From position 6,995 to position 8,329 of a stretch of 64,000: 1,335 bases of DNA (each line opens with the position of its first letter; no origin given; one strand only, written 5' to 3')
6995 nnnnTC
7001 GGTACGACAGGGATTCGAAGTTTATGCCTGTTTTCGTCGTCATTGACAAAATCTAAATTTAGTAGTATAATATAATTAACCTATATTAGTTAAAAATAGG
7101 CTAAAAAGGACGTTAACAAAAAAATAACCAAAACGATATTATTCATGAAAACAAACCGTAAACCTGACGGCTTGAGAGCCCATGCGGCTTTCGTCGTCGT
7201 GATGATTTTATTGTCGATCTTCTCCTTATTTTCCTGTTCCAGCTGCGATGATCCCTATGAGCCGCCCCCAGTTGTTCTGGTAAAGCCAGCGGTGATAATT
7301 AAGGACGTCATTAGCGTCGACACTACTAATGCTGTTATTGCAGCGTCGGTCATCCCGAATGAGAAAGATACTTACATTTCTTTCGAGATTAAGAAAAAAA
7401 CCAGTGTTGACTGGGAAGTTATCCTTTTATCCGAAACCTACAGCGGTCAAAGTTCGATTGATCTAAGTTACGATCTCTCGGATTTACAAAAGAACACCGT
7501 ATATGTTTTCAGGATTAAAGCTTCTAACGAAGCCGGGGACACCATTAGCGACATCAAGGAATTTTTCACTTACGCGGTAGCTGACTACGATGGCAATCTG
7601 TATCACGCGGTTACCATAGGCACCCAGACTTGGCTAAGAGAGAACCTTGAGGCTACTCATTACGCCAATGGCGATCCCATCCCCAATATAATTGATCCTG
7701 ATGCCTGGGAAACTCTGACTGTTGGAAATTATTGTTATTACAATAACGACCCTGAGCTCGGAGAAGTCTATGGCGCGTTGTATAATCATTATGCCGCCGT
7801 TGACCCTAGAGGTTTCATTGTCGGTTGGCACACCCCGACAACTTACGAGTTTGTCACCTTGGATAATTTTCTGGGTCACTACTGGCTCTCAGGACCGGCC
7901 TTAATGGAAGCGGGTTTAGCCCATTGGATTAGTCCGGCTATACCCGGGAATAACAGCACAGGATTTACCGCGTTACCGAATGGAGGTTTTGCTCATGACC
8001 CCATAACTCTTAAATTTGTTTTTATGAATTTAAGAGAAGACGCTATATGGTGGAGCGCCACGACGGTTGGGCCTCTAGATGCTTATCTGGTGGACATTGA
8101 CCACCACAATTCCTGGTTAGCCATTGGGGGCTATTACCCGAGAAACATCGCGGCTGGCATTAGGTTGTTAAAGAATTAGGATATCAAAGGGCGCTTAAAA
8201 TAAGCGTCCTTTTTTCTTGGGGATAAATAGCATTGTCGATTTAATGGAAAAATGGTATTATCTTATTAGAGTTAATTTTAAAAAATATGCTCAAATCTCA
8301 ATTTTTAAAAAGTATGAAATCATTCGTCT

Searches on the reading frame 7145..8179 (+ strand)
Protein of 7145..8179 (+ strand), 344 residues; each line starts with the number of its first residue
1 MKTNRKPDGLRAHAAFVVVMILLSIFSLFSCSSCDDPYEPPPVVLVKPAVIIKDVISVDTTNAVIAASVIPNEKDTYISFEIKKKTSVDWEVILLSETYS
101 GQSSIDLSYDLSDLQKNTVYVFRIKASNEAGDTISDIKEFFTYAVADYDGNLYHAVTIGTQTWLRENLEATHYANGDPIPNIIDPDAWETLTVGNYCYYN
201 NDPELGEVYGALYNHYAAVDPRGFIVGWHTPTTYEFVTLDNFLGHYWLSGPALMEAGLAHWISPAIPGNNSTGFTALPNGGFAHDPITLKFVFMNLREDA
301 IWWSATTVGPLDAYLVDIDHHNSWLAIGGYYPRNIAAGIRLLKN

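Call 31: search_protein_families(library=pfam, proteins=[window:7145-8179:+], max_evalue=0.01)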
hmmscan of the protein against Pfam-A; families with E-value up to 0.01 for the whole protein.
window:7145-8179:+ (344 aa): 4 families
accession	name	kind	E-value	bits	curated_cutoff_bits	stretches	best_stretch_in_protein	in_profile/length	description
PF09603.15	Fib_succ_major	-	6.7e-26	92.1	33.9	1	156-309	1-157/187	Fibrobacter succinogenes major domain (Fib_succ_major)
PF25059.1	FN3_DSCAM-DSCAML_C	-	9.2e-05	23.2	39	1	79-138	22-76/89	DSCAM/DSCAML C-terminal Fn3-like domain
PF00041.27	fn3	-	0.00076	20.1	25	1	79-132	31-74/84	Fibronectin type III domain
PF16656.11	Pur_ac_phosph_N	-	0.0058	17.6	30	0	89-140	40-91/93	Purple acid Phosphatase, N-terminal domain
